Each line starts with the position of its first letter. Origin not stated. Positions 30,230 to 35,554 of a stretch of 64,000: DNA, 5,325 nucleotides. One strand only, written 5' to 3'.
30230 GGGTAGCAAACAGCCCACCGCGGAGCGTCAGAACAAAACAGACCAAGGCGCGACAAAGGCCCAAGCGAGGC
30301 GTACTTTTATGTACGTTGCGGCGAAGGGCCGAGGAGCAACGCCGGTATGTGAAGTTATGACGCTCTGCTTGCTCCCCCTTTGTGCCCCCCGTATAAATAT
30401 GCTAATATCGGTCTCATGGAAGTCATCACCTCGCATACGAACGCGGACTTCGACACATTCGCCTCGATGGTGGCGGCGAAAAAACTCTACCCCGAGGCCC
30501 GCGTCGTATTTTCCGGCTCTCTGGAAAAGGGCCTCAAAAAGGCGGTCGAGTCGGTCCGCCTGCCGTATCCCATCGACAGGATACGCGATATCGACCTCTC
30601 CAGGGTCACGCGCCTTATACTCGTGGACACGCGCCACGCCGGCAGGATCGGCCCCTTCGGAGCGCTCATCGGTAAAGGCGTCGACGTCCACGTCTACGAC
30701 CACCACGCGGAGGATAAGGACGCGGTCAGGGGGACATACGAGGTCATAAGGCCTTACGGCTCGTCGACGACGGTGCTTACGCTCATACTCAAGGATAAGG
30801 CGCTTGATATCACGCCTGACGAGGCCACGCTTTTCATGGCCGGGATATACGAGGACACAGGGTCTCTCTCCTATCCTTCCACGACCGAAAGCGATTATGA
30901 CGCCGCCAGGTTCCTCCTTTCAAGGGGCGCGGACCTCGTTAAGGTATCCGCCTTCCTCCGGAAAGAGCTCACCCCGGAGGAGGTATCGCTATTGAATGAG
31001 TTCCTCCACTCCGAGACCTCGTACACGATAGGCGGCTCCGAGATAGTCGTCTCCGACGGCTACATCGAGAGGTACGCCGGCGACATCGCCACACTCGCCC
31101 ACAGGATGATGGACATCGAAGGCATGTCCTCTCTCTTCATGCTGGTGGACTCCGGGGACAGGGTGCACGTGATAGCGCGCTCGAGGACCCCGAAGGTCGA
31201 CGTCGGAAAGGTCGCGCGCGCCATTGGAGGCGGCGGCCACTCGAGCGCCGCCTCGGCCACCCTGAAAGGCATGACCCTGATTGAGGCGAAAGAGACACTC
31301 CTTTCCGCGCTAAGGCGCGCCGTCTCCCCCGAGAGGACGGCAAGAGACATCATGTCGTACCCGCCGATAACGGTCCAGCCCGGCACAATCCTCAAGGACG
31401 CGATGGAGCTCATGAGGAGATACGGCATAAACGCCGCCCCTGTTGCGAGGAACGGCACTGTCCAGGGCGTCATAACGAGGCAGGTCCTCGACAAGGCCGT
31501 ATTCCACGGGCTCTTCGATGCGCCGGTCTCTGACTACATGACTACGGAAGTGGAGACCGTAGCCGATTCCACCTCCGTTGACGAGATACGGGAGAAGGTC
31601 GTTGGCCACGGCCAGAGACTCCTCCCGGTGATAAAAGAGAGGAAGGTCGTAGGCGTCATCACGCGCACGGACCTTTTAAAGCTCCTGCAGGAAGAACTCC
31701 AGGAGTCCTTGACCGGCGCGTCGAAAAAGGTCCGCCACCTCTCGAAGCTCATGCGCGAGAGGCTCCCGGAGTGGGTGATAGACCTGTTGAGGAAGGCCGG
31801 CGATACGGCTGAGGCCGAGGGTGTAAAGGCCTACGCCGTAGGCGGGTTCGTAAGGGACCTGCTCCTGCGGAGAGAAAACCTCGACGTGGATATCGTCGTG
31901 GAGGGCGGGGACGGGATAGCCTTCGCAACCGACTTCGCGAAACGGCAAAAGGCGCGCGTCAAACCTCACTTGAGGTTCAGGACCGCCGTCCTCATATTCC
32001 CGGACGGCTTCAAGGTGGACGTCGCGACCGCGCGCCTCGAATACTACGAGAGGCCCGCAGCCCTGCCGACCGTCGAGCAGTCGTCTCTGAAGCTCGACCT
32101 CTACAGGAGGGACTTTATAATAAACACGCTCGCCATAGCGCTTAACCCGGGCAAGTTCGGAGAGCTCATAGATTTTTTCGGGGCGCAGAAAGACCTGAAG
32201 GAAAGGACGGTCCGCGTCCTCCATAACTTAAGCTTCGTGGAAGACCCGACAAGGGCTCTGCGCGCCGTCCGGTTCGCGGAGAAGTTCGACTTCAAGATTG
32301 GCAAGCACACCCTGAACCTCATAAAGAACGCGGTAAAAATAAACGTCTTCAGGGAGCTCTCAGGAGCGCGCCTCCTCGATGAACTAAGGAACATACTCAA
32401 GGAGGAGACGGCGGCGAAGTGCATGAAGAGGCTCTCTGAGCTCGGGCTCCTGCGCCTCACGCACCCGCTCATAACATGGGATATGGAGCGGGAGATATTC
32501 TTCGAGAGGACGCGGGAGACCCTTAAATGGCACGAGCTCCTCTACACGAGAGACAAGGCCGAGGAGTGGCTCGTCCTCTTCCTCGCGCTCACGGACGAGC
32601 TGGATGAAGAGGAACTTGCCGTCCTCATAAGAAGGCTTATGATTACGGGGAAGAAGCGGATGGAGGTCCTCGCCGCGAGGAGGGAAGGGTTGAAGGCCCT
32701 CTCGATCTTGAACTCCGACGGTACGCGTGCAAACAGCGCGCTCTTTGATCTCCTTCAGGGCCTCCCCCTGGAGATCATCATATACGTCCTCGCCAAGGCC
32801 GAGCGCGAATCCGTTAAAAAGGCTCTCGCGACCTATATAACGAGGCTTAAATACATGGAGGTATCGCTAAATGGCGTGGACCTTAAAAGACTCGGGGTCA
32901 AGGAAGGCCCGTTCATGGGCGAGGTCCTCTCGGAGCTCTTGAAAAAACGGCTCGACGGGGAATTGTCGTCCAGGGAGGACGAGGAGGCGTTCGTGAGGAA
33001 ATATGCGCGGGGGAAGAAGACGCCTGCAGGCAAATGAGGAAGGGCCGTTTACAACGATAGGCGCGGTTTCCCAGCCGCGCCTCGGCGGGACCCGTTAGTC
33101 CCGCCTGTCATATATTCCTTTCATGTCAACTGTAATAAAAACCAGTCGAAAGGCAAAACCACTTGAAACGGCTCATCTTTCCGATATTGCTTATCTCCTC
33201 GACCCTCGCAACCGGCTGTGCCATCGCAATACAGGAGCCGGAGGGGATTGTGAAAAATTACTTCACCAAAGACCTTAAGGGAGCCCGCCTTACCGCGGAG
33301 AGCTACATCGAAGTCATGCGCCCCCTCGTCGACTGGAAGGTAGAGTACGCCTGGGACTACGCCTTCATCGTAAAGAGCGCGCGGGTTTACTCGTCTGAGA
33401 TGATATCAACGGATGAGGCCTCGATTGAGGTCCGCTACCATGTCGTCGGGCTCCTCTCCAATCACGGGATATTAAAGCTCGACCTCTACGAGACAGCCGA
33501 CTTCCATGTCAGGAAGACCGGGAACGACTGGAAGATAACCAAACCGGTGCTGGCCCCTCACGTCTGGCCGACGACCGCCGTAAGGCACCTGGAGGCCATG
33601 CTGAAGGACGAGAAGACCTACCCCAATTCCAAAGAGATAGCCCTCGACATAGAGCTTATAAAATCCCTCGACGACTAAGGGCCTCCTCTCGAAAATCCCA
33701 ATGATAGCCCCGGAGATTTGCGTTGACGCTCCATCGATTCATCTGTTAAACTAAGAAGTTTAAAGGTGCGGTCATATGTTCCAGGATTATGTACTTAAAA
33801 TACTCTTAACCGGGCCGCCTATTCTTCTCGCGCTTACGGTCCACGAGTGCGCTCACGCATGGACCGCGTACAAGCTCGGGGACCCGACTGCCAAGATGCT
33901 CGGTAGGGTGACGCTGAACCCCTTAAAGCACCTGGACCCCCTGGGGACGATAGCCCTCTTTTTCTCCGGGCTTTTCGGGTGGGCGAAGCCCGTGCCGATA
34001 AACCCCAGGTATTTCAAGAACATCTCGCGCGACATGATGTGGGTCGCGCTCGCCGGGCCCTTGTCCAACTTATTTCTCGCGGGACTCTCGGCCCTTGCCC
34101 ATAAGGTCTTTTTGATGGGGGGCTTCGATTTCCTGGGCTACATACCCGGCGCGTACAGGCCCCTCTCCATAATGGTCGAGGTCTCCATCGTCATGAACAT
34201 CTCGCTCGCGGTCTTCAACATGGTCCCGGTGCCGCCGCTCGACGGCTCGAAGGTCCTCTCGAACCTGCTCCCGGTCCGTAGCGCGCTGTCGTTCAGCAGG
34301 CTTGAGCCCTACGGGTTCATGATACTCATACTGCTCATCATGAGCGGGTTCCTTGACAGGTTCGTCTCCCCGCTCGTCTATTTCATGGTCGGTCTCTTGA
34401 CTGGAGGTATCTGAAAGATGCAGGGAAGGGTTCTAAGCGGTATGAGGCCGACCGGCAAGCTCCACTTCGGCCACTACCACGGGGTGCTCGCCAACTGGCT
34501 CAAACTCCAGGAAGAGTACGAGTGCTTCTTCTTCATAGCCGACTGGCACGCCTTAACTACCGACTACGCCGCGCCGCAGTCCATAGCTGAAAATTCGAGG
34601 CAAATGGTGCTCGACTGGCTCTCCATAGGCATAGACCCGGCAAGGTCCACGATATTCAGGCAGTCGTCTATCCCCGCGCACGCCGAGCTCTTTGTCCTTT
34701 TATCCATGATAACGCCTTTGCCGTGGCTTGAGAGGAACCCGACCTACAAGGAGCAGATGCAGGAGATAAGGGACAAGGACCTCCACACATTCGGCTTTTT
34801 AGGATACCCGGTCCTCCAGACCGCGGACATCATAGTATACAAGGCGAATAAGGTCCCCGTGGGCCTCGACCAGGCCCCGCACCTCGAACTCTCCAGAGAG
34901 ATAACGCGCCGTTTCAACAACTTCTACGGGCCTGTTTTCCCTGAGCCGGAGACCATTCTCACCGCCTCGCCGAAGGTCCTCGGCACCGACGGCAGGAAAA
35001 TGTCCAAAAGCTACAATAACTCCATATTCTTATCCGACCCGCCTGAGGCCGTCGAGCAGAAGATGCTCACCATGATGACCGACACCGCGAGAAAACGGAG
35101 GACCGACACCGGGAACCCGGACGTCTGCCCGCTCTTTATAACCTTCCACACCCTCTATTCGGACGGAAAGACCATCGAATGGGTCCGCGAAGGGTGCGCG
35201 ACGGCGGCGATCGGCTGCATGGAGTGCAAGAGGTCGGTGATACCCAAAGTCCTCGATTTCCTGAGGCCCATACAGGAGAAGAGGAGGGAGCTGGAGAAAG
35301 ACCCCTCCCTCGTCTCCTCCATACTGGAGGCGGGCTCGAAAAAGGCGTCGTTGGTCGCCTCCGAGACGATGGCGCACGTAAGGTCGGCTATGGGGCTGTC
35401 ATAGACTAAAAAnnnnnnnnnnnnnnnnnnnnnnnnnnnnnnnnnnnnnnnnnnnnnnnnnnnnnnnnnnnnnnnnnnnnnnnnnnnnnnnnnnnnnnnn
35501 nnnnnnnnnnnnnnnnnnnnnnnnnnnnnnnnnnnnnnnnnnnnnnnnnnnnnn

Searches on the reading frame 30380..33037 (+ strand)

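Call 33: search_protein_families(library=pfam, proteins=[window:30380-33037:+], max_evalue=0.00001)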
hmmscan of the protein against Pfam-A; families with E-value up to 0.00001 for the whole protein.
window:30380-33037:+ (885 aa): 5 families
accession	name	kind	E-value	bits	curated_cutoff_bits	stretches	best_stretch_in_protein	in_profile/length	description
PF00571.33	CBS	-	1e-24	87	24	2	383-437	1-56/57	CBS domain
PF01743.26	PolyA_pol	-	2.2e-24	86.7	23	1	484-612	1-126/126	Poly A polymerase head domain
PF02272.25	DHHA1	-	3.5e-09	37.5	25.9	1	233-315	15-100/102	DHHA1 domain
PF01368.27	DHH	-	1e-08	35.9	28.1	1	15-156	3-125/125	DHH family, N-terminal domain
PF12627.12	PolyA_pol_RNAbd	-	8.9e-07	29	22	1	637-698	1-60/64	Probable RNA and SrmB- binding site of polymerase A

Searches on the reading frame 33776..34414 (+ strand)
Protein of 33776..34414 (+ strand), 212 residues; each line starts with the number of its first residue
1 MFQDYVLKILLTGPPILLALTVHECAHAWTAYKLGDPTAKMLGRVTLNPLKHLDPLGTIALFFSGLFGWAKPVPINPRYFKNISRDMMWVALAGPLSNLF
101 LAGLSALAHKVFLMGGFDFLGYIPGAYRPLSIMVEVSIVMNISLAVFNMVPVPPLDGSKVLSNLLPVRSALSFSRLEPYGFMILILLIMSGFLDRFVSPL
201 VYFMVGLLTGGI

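Call 33: search_protein_families(library=pfam, proteins=[window:33776-34414:+], max_evalue=0.00001)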
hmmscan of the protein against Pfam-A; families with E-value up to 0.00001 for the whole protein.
window:33776-34414:+ (212 aa): 1 family
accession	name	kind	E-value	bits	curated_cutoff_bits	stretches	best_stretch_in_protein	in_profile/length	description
PF02163.28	Peptidase_M50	-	5.3e-14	52.5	27.2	1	134-189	163-219/221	Peptidase family M50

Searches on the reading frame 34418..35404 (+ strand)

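Call 33: search_protein_families(library=pfam, proteins=[window:34418-35404:+], max_evalue=0.00001)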
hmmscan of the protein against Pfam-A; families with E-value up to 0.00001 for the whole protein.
window:34418-35404:+ (328 aa): 1 family
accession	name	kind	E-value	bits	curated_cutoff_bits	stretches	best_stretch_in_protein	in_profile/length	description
PF00579.31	tRNA-synt_1b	-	2.9e-62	211.1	21.1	1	4-279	7-288/292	tRNA synthetases class I (W and Y)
